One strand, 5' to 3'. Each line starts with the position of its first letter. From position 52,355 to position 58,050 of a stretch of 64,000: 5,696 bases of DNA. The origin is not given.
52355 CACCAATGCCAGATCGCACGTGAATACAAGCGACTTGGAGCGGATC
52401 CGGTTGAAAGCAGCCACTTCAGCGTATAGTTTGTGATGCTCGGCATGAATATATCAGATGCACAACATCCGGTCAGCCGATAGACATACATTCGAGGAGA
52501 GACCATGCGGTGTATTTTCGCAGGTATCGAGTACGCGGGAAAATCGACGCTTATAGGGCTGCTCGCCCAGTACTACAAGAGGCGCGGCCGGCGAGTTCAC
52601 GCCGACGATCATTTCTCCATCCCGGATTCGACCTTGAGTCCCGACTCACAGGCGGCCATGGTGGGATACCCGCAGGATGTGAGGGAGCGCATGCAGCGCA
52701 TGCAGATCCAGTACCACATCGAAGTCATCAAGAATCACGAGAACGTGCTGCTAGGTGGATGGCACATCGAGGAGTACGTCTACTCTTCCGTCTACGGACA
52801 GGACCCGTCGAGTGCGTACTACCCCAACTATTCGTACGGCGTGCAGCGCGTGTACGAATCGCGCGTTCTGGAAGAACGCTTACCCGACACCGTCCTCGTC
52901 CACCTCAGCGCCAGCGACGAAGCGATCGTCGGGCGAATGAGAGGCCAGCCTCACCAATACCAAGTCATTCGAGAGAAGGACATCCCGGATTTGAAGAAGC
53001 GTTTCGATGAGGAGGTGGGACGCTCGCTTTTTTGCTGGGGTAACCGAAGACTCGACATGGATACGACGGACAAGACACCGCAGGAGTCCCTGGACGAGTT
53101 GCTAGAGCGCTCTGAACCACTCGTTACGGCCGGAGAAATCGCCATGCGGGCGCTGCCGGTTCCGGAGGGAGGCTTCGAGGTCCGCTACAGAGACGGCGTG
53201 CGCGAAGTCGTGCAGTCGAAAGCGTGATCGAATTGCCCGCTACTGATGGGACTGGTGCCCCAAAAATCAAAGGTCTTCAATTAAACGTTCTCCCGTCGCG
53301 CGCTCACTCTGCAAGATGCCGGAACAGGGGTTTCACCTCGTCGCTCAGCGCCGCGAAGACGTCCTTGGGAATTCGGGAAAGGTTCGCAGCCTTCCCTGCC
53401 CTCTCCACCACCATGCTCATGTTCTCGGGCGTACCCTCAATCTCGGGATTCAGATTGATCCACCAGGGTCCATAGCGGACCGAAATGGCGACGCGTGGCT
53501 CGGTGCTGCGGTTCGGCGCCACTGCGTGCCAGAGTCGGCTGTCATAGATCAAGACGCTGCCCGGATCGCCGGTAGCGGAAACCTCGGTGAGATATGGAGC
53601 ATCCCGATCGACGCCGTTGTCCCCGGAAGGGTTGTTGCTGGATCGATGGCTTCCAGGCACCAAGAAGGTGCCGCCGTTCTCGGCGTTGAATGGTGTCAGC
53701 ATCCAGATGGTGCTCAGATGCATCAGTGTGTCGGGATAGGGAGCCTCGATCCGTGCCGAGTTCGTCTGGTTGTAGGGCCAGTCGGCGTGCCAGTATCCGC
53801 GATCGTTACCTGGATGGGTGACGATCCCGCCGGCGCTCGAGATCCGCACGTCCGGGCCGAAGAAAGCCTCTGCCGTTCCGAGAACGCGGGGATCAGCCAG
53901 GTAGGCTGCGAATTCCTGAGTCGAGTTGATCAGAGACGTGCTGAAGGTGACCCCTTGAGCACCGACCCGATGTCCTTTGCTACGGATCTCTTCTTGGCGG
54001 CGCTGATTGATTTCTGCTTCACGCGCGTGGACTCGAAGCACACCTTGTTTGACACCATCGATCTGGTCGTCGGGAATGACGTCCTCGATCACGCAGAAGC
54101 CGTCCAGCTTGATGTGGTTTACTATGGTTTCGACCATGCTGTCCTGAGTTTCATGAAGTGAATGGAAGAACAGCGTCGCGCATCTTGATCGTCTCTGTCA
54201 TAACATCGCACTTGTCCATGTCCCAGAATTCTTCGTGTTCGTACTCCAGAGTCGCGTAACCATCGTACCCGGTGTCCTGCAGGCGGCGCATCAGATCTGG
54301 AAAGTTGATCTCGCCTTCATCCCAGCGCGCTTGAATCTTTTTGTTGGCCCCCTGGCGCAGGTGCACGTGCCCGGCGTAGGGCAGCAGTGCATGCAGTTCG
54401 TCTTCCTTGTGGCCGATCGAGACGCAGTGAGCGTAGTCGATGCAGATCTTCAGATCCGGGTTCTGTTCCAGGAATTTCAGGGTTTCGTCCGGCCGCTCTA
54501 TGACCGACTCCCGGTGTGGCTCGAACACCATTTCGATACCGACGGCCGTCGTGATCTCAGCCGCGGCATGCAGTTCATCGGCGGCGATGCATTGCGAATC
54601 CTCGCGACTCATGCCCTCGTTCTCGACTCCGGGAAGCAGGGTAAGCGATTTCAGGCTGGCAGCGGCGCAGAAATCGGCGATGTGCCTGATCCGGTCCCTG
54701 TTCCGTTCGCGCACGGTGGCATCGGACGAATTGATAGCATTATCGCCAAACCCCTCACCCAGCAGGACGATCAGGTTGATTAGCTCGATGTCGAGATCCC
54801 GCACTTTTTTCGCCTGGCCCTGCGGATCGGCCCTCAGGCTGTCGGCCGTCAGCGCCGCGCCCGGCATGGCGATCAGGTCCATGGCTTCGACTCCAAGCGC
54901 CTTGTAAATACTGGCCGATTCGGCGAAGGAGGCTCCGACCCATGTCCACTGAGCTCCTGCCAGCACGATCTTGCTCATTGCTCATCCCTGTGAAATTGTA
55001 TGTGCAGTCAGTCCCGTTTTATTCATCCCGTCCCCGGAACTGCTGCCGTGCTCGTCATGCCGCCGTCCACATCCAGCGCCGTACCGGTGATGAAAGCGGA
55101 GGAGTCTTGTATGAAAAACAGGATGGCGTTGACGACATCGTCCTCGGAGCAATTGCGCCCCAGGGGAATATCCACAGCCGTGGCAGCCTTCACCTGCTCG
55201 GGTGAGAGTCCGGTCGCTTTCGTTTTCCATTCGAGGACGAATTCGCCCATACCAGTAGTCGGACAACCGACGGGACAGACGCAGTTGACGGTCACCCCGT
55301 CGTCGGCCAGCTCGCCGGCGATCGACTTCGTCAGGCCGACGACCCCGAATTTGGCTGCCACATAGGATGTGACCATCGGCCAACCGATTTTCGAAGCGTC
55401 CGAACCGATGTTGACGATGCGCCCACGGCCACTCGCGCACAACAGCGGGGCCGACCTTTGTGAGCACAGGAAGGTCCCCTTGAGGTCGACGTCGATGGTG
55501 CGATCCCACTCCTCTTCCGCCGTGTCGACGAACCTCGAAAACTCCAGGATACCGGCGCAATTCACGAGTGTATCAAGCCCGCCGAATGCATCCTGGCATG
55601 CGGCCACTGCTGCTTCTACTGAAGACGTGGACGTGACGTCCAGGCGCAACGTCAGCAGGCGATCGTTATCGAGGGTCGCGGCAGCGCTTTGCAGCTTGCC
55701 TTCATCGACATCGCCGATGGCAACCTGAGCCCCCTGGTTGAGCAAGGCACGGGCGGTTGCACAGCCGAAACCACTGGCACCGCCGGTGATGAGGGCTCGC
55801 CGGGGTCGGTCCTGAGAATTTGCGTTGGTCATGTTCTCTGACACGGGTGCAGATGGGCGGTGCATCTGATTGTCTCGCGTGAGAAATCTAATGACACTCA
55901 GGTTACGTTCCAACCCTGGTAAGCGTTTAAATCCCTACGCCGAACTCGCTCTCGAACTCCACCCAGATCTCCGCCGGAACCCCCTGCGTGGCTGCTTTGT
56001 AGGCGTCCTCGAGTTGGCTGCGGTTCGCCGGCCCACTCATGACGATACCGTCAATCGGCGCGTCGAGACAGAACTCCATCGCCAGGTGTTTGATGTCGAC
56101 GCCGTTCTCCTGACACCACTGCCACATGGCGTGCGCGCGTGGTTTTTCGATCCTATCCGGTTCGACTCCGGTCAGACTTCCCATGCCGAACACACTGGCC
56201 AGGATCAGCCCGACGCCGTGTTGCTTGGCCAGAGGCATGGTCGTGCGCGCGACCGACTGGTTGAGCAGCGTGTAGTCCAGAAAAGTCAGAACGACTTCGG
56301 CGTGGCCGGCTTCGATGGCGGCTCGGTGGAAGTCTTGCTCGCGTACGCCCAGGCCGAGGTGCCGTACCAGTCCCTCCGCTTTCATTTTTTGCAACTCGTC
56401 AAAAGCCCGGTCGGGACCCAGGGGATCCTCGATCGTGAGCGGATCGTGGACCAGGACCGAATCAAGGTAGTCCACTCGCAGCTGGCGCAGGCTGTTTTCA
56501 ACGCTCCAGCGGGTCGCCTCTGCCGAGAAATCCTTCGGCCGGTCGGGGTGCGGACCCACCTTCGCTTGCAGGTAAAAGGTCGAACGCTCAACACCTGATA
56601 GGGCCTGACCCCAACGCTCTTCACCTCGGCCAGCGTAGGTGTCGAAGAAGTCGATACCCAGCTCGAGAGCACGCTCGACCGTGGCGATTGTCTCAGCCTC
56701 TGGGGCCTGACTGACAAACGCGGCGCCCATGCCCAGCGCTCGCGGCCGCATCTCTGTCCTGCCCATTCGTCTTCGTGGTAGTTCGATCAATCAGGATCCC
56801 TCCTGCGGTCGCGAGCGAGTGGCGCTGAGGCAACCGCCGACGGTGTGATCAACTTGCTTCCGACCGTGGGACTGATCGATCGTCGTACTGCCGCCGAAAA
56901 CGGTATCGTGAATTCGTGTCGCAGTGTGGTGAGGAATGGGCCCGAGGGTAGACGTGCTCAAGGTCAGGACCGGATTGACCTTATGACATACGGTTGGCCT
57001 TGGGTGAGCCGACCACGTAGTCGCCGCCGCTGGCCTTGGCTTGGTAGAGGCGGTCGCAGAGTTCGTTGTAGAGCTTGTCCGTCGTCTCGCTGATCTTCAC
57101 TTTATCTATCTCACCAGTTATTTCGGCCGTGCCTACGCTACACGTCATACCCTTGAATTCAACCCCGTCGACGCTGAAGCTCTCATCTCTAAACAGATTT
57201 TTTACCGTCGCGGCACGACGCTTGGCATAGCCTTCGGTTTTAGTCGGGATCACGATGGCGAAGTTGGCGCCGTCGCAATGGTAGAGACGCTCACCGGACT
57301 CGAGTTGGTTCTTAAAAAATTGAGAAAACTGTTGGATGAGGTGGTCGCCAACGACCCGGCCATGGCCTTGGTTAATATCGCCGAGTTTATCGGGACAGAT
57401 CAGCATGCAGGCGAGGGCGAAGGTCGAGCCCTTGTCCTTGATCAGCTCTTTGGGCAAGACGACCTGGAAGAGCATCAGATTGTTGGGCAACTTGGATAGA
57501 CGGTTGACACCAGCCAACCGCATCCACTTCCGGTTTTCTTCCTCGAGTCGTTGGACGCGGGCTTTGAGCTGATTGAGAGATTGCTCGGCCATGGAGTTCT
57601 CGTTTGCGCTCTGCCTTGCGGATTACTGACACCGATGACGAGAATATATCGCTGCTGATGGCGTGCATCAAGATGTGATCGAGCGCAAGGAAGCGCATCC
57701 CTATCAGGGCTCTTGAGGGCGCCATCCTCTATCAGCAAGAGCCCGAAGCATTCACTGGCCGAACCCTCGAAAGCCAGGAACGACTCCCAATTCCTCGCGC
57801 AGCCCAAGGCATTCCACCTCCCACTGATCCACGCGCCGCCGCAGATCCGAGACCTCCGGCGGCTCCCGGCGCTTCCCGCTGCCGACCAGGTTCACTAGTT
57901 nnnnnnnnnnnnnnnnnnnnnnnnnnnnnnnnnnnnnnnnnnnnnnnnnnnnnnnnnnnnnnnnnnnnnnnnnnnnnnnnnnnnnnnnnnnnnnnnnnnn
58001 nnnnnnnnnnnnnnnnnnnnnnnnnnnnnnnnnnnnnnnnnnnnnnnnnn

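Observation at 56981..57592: Small coiled-coil protein with a GGDEF-fold domain whose active-site motif is CDGAN, on a lower-GC islet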

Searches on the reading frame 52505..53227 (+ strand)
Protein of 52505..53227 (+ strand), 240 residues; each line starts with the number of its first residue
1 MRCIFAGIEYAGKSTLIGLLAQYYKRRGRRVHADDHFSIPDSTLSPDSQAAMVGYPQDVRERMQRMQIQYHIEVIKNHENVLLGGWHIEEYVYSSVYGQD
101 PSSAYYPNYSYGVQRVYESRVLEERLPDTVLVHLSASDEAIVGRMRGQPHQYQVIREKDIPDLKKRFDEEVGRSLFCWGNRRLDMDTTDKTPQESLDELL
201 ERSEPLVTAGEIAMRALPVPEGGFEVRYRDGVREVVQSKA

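Call 4: search_protein_families(library=pfam, proteins=[window:52505-53227:+], max_evalue=0.1)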
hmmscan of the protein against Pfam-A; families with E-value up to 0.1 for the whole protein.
window:52505-53227:+ (240 aa): 3 families
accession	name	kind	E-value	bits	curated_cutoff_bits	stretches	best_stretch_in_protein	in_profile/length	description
PF02223.23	Thymidylate_kin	-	0.023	14.8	27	0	6-33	2-29/185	Thymidylate kinase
PF19421.4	Fry_C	-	0.045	12.6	25.9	1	150-199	135-184/696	Furry protein C-terminal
PF13238.12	AAA_18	-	0.099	13.5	29.4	0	6-150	4-113/128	AAA domain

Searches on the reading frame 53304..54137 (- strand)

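Call 4: search_protein_families(library=pfam, proteins=[window:53304-54137:-], max_evalue=0.1)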
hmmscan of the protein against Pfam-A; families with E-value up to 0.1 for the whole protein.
window:53304-54137:- (277 aa): 3 families
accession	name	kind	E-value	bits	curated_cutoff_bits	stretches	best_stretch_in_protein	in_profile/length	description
PF05721.19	PhyH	-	2.3e-23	84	22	1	11-216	3-212/213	Phytanoyl-CoA dioxygenase (PhyH)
PF13759.12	2OG-FeII_Oxy_5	-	1e-05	26.3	27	1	179-219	59-99/101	Putative 2OG-Fe(II) oxygenase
PF13640.12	2OG-FeII_Oxy_3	-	0.074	14.4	27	0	116-219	14-94/98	2OG-Fe(II) oxygenase superfamily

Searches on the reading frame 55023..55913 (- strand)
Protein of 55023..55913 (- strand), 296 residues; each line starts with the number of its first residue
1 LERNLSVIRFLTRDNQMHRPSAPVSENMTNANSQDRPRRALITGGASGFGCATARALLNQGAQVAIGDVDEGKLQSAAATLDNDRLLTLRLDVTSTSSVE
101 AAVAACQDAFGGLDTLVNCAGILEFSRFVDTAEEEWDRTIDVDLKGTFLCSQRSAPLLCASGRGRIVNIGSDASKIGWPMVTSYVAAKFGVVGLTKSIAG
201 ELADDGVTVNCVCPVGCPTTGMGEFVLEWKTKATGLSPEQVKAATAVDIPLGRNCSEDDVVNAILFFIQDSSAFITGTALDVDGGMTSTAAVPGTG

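Call 4: search_protein_families(library=pfam, proteins=[window:55023-55913:-], max_evalue=0.1)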
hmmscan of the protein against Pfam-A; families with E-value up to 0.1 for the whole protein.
window:55023-55913:- (296 aa): 8 families
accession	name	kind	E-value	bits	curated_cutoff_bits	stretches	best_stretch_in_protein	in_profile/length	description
PF13561.12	adh_short_C2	-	2.3e-56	191.4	27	1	46-287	3-236/236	Enoyl-(Acyl carrier protein) reductase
PF00106.31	adh_short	-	7.6e-53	179.3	26.6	1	40-225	3-189/195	short chain dehydrogenase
PF08659.16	KR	-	5.4e-10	39.9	22.6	1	41-187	4-152/180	KR domain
PF23441.1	SDR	-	9.2e-06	25.7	27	1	40-286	10-255/258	SDR-like rossmann domain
PF01370.27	Epimerase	-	0.0024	17.8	20.9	1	40-141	1-93/240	NAD dependent epimerase/dehydratase family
PF12242.14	Eno-Rase_NADH_b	-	0.024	14.9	23.4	1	31-57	34-60/79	NAD(P)H binding domain of trans-2-enoyl-CoA reductase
PF03435.24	Sacchrp_dh_NADP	-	0.071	13.9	25.1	0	45-123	5-79/129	Saccharopine dehydrogenase NADP binding domain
PF03853.21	YjeF_N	-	0.091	13.2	24.9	0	46-107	37-98/169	YjeF-related protein N-terminus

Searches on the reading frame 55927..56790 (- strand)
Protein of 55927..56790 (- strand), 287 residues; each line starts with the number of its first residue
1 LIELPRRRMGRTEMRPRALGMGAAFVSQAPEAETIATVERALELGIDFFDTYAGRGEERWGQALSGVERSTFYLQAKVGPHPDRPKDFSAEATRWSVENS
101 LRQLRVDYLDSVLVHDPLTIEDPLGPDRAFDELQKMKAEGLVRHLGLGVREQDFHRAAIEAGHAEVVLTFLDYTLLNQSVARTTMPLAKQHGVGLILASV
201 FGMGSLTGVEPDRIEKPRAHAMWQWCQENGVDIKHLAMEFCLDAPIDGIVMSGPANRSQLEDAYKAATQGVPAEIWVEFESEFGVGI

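Call 4: search_protein_families(library=pfam, proteins=[window:55927-56790:-], max_evalue=0.1)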
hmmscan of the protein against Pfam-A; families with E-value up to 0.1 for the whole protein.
window:55927-56790:- (287 aa): 1 family
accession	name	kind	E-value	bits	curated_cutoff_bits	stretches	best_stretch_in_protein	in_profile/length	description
PF00248.27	Aldo_ket_red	-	1.1e-32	113.8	24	1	19-267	2-274/291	Aldo/keto reductase family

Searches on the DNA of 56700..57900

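Call 33: search_rna_families(source=window, start=56700, end=57900, threshold=evalue, max_evalue=1)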
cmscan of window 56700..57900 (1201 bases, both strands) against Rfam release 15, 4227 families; matches with E-value up to 1: 1.
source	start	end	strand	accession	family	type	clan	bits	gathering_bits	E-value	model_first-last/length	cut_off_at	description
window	57631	57690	+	RF01307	sR55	Gene; snRNA; snoRNA; CD-box;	-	17.1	35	0.34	1-65/65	no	Small nucleolar RNA sR55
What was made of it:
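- Tried and rejected: The Rfam E-value scan of 56700-57900 gave only a sub-threshold archaeal snoRNA hit at 17 bits against a 35-bit cut-off (call 33).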
